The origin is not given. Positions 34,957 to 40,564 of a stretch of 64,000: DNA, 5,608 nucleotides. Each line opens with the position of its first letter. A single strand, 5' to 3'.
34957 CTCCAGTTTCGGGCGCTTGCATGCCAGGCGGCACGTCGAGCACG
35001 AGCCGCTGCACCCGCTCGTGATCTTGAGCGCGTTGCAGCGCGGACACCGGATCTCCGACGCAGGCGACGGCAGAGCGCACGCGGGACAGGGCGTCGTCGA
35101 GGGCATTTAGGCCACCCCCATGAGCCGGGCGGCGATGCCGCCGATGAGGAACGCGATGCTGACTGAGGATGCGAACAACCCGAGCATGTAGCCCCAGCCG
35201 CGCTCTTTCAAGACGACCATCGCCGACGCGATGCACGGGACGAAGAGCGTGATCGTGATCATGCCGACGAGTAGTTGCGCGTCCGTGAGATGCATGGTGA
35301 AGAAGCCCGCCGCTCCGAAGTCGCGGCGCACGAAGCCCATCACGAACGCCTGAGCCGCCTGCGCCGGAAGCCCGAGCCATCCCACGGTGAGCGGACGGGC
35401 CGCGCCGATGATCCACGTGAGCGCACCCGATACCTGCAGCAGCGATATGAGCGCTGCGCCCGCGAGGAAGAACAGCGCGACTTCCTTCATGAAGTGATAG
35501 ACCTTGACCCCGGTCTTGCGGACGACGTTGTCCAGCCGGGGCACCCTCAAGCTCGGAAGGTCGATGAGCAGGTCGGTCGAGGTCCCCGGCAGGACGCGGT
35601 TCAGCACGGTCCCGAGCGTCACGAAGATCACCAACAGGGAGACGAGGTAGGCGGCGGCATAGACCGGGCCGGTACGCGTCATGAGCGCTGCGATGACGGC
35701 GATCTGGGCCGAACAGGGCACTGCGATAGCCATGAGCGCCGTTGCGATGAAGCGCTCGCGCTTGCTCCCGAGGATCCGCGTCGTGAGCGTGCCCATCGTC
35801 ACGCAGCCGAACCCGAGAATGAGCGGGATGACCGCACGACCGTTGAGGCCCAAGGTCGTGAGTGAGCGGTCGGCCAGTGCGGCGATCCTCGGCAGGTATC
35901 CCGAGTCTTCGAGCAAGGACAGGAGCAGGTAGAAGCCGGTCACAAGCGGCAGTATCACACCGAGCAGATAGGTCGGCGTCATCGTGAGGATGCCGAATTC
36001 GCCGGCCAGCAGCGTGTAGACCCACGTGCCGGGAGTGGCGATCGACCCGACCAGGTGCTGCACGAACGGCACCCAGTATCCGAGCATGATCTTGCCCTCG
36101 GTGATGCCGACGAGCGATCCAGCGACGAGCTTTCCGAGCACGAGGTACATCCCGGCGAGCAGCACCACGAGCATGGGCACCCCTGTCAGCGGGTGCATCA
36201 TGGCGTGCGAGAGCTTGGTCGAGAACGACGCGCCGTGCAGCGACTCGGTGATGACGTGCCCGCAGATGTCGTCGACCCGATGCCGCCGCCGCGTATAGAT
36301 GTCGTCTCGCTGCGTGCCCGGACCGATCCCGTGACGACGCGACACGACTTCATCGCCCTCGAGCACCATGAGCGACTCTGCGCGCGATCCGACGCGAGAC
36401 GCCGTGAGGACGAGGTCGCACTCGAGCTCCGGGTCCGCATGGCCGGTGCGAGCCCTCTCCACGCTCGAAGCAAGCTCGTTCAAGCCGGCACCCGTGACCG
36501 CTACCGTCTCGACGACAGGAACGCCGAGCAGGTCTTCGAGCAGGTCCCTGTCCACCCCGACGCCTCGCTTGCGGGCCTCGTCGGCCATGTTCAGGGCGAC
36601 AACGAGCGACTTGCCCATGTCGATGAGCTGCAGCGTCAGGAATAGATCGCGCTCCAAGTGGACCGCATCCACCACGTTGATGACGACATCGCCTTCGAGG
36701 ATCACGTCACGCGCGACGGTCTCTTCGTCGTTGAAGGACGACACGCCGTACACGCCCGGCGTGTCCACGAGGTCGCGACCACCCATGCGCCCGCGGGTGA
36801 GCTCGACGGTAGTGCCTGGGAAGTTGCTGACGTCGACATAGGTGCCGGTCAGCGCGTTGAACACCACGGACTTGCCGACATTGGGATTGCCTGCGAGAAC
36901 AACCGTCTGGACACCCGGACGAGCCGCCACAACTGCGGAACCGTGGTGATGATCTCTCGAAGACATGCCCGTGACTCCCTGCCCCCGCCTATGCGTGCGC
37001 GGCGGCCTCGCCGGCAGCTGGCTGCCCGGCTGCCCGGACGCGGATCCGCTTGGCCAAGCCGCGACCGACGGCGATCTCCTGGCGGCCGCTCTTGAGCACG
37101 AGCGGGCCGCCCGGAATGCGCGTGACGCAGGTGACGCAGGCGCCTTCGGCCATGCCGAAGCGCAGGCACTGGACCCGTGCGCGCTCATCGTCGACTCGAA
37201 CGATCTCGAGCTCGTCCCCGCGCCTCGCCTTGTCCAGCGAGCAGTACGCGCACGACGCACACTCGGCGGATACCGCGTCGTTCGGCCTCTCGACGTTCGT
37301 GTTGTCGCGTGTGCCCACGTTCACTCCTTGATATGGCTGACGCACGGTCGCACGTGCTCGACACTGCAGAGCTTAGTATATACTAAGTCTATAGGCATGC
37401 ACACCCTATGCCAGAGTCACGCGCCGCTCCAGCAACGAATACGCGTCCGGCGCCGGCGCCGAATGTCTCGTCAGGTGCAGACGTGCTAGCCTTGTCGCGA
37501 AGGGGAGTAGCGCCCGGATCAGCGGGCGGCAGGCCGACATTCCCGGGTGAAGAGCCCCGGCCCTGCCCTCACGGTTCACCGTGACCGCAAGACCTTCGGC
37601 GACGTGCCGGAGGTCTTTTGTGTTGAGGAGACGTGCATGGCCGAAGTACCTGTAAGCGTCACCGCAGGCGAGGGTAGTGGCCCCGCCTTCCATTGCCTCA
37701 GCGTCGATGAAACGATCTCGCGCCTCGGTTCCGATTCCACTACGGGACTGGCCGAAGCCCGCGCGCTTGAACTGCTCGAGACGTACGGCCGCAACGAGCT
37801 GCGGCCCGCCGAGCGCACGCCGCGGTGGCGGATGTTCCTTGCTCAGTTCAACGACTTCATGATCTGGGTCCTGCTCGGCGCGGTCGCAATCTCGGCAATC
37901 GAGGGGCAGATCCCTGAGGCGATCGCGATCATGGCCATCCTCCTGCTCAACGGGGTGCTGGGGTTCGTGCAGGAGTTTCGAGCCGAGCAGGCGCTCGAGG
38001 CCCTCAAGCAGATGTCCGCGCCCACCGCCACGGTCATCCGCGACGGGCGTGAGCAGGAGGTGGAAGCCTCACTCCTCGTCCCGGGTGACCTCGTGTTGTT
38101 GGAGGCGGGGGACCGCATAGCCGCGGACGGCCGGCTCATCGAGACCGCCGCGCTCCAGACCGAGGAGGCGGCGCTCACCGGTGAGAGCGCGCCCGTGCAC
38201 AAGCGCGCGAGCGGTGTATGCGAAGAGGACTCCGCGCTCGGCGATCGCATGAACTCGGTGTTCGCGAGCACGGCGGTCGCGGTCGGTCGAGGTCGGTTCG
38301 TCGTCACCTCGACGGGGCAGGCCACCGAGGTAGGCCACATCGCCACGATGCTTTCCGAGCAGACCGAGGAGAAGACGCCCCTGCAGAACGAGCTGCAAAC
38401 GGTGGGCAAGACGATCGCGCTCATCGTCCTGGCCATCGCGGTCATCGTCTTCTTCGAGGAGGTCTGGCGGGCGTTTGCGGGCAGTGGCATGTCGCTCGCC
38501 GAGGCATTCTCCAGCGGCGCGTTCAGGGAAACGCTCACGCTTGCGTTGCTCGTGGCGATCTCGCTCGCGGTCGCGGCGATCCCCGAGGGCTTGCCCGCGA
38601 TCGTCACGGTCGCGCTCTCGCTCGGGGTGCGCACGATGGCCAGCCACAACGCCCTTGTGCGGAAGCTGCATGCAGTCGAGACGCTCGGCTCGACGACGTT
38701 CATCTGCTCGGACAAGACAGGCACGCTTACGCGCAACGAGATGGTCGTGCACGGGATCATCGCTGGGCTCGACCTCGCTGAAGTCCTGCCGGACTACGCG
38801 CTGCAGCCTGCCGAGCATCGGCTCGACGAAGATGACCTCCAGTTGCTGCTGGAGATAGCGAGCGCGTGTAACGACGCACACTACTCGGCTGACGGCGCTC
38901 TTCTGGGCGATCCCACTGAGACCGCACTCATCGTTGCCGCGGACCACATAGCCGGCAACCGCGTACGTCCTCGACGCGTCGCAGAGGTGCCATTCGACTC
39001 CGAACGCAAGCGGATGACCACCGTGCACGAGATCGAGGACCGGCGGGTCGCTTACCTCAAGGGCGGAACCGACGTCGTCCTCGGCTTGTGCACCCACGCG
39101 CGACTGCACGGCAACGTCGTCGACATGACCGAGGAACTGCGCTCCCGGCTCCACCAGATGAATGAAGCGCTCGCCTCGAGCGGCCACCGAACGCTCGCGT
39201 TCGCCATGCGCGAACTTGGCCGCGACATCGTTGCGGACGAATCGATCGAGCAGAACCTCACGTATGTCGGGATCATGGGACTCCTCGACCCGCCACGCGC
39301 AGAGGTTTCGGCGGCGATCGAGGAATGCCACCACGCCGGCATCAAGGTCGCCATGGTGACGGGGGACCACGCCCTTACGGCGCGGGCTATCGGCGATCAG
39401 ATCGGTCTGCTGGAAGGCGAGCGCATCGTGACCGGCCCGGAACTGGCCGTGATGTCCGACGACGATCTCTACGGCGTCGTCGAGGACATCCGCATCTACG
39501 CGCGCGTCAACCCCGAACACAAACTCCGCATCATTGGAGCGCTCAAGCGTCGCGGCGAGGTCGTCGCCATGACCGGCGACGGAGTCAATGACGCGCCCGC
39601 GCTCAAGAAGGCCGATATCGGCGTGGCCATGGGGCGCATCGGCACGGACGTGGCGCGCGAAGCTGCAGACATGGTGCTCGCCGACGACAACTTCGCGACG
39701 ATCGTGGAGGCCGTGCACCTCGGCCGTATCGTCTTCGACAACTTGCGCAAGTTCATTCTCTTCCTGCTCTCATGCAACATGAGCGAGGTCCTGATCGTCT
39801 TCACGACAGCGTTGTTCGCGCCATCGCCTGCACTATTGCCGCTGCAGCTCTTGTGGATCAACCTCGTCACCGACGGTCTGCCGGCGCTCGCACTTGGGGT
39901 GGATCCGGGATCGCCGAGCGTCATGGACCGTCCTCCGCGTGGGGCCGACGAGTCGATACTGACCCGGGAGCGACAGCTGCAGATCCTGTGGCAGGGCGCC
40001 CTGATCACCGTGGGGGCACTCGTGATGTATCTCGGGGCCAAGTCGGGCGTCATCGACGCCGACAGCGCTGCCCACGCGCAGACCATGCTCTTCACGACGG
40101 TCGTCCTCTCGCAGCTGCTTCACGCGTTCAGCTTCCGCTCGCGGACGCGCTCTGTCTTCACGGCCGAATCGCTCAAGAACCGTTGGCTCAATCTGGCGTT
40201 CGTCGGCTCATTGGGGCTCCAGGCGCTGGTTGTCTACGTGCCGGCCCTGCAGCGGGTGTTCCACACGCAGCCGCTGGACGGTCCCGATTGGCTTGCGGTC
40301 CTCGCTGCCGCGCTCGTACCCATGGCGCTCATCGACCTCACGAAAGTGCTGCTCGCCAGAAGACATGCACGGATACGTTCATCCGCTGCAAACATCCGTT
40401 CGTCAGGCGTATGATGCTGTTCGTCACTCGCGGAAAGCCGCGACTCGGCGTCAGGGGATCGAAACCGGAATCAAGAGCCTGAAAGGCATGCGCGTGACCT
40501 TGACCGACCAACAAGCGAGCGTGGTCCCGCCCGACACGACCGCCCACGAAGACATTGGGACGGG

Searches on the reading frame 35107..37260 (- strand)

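Call 22: search_protein_families(library=pfam, proteins=[window:35107-37260:-], max_evalue=0.0001)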
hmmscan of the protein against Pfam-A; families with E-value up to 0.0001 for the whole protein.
window:35107-37260:- (717 aa): 4 families
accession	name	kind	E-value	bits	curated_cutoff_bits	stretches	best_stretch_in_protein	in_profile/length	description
PF02421.24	FeoB_N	-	7.8e-52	175.4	27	1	119-266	2-155/156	Ferrous iron transport protein B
PF07670.19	Gate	-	2.2e-27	96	29.6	2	435-527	3-101/104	Nucleoside recognition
PF01926.29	MMR_HSR1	-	1.1e-17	64.6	21.9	1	119-224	1-112/113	50S ribosome-binding GTPase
PF07664.17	FeoB_C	-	1.2e-08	34.9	26.6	1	537-583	4-51/54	Ferrous iron transport protein B C terminus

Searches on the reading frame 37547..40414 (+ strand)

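Call 45: search_protein_families(library=pfam, proteins=[window:37547-40414:+], max_evalue=0.0001)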
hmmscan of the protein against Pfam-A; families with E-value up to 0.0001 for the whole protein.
window:37547-40414:+ (955 aa): 6 families
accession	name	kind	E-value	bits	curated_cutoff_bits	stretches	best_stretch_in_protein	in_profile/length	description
PF00689.26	Cation_ATPase_C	-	4.5e-57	193.1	27.3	1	762-934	3-174/175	Cation transporting ATPase, C-terminus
PF00122.25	E1-E2_ATPase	-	1.2e-50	171.9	28.1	1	156-367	2-181/181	E1-E2 ATPase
PF00690.31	Cation_ATPase_N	-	9.8e-20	70.4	20.4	1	49-116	2-69/69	Cation transporter/ATPase, N-terminus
PF00702.32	Hydrolase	-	1.5e-18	68.3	26.4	1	386-690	4-191/191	haloacid dehalogenase-like hydrolase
PF13246.12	Cation_ATPase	-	4.8e-16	59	21.7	1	440-517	2-90/91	Cation transport ATPase (P-type)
PF08282.18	Hydrolase_3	-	3e-05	24.3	20.9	0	669-721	202-253/255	haloacid dehalogenase-like hydrolase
